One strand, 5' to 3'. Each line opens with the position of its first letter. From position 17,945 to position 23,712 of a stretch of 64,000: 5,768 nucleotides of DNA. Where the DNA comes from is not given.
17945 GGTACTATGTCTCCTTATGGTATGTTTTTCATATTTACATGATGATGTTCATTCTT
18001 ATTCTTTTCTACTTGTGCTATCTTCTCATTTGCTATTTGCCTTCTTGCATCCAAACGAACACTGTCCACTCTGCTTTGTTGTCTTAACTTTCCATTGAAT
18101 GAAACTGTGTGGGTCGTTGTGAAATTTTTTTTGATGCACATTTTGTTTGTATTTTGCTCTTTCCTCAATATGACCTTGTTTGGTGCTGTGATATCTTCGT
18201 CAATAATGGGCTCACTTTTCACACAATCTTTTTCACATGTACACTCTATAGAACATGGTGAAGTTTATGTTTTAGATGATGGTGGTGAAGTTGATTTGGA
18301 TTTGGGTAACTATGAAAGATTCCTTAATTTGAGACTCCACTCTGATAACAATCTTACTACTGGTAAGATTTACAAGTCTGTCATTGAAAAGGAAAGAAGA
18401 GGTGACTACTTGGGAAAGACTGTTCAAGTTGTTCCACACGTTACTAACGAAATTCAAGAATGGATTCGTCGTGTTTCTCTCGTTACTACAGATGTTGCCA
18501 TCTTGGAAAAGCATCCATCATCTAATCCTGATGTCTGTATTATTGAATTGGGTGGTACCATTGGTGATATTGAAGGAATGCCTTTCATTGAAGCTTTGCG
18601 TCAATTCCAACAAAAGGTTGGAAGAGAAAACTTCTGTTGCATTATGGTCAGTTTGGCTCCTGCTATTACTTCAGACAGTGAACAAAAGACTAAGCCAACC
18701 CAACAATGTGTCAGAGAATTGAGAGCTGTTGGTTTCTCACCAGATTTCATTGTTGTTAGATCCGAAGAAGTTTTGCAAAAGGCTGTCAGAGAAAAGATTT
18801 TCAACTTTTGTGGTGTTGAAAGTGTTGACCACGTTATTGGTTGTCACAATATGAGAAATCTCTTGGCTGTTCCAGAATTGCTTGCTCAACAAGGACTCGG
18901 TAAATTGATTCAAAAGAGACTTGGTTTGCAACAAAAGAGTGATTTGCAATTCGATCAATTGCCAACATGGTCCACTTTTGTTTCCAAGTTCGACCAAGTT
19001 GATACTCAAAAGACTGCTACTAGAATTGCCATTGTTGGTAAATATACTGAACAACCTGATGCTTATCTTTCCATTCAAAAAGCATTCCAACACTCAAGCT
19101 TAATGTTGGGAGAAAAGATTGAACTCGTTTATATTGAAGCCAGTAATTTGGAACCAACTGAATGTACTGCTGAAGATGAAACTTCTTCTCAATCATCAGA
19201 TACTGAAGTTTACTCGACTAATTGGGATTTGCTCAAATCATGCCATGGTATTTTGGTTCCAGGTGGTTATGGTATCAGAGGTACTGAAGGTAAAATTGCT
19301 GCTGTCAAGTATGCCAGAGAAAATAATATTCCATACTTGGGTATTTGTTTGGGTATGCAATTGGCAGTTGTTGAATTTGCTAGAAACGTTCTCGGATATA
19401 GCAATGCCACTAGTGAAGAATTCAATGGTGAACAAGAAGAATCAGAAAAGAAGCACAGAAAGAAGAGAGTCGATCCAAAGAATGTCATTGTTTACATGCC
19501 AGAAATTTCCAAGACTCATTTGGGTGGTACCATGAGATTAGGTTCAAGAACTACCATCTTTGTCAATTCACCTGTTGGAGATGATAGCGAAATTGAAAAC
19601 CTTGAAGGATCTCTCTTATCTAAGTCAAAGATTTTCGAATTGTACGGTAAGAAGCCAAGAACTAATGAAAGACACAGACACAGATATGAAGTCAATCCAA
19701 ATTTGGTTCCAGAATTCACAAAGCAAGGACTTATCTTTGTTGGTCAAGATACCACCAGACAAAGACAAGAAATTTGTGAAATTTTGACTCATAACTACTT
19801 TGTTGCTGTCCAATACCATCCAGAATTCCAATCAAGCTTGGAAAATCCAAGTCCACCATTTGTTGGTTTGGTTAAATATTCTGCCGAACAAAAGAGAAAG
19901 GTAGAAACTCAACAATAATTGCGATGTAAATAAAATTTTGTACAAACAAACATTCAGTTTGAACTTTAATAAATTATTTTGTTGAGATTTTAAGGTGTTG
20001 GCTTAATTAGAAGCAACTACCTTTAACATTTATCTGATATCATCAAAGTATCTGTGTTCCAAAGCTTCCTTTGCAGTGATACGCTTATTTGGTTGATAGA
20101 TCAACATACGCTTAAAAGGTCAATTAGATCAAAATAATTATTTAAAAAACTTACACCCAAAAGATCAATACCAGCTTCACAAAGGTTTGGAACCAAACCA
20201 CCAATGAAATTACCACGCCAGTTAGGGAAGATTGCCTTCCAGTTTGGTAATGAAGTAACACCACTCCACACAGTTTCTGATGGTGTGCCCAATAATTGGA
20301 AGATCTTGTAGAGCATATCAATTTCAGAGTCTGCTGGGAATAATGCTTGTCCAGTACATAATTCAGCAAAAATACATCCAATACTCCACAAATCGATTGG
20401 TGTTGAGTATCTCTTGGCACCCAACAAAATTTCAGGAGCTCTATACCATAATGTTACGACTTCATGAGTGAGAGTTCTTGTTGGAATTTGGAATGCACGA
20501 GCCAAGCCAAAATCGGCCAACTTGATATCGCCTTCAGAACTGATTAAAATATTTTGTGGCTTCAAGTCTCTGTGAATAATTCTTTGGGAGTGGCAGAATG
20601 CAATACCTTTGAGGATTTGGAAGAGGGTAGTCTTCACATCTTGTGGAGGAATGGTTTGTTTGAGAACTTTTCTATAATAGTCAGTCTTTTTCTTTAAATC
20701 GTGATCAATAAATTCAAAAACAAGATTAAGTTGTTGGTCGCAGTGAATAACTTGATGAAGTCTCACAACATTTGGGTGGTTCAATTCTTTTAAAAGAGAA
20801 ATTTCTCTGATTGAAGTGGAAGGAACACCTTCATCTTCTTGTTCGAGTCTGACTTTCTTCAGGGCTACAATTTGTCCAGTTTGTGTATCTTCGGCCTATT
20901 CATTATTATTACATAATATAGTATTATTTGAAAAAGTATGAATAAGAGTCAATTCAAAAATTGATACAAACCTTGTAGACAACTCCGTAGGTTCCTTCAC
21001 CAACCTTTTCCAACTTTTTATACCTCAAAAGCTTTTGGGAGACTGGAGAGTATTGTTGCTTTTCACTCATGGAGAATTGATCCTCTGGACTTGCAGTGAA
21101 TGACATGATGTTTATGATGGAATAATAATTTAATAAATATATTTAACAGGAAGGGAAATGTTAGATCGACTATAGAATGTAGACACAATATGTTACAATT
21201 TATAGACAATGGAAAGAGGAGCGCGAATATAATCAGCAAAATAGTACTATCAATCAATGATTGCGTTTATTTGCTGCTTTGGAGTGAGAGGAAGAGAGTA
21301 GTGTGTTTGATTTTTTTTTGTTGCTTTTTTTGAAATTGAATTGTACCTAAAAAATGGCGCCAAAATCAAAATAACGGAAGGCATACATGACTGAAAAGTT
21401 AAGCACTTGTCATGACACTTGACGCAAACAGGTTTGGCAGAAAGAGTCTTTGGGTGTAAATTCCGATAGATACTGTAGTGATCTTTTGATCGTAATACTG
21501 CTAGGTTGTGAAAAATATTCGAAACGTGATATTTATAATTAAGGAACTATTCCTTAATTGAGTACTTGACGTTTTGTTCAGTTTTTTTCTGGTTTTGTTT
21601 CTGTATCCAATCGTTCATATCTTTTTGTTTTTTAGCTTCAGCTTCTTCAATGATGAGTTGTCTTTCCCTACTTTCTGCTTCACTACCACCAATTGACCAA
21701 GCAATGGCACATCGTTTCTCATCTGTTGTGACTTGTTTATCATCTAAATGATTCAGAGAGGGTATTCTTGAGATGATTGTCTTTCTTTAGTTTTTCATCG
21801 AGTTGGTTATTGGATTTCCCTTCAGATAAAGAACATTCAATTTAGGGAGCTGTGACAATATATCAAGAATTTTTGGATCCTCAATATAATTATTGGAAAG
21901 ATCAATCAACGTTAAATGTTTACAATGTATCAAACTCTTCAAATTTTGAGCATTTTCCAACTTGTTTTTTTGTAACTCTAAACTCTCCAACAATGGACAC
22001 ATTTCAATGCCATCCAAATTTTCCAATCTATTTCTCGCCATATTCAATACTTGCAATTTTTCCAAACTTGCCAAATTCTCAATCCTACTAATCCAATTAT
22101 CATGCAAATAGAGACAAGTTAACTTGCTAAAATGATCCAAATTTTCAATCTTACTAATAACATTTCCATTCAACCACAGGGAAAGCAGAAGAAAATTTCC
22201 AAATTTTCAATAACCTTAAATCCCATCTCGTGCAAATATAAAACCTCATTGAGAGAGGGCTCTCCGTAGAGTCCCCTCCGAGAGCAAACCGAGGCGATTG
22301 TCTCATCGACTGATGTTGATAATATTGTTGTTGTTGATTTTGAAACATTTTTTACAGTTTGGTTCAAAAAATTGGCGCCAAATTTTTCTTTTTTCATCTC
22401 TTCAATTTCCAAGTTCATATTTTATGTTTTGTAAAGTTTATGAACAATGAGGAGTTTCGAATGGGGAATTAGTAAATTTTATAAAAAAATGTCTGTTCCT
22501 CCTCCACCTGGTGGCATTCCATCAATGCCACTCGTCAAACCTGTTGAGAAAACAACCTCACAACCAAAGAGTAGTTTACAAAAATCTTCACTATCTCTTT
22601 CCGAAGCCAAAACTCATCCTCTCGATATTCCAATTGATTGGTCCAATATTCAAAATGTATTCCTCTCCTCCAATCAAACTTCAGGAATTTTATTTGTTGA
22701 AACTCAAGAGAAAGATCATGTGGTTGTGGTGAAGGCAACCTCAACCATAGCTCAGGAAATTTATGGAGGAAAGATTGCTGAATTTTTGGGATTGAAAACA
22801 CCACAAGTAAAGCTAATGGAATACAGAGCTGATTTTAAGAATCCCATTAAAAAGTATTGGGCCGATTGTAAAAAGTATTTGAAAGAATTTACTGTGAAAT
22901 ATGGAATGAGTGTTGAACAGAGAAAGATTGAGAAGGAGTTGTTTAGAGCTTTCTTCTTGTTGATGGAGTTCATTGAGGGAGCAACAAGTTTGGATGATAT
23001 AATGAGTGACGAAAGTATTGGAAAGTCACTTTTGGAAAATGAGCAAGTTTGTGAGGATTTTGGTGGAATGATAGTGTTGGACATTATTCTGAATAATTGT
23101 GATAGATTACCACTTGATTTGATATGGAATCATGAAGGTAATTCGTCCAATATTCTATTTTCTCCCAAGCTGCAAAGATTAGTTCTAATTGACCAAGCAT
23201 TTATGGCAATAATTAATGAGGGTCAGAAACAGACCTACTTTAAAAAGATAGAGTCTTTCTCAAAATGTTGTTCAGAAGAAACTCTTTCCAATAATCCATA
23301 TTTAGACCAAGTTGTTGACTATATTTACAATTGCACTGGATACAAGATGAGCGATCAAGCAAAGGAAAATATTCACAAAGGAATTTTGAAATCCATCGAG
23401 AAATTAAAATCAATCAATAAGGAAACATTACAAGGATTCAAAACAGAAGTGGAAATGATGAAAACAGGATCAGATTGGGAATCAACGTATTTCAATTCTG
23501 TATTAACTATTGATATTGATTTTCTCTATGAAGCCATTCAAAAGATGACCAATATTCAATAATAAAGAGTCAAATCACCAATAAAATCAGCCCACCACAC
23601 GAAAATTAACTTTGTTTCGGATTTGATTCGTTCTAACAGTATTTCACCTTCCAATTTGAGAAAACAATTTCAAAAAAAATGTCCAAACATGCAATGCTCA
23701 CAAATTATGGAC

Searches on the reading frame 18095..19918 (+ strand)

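Call 21: search_protein_families(library=pfam, proteins=[window:18095-19918:+], max_evalue=0.001)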
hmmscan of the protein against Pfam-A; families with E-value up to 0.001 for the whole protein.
window:18095-19918:+ (607 aa): 3 families
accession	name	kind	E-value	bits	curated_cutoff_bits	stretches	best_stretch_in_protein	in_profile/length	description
PF06418.20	CTP_synth_N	-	1.4e-86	290.6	26.1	1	49-278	49-265/265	CTP synthase N-terminus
PF00117.34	GATase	-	2.7e-33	115.7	22.8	1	322-593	4-188/190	Glutamine amidotransferase class-I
PF07722.19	Peptidase_C26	-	0.00016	21.9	20.5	0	401-442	95-136/219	Peptidase C26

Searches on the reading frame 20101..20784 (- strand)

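Call 21: search_protein_families(library=pfam, proteins=[window:20101-20784:-], max_evalue=0.001)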
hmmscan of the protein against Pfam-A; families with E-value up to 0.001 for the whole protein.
window:20101-20784:- (227 aa): 3 families
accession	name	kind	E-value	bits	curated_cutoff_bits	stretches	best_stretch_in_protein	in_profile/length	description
PF00069.31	Pkinase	-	1.2e-48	166.2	31.7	1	1-165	55-220/263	Protein kinase domain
PF07714.23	PK_Tyr_Ser-Thr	-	2.4e-24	86.5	23.1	1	2-157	59-213/258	Protein tyrosine and serine/threonine kinase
PF03109.22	ABC1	-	9.2e-06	25.4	22.9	1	35-110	156-229/244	ABC1 atypical kinase-like domain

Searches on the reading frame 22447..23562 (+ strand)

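Call 21: search_protein_families(library=pfam, proteins=[window:22447-23562:+], max_evalue=0.001)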
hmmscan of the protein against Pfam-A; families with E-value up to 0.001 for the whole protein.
window:22447-23562:+ (371 aa): 1 family
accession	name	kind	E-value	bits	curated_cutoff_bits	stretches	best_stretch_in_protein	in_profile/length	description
PF09192.16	Act-Frag_cataly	-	3.1e-34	119.1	24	1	62-317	21-282/282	Actin-fragmin kinase, catalytic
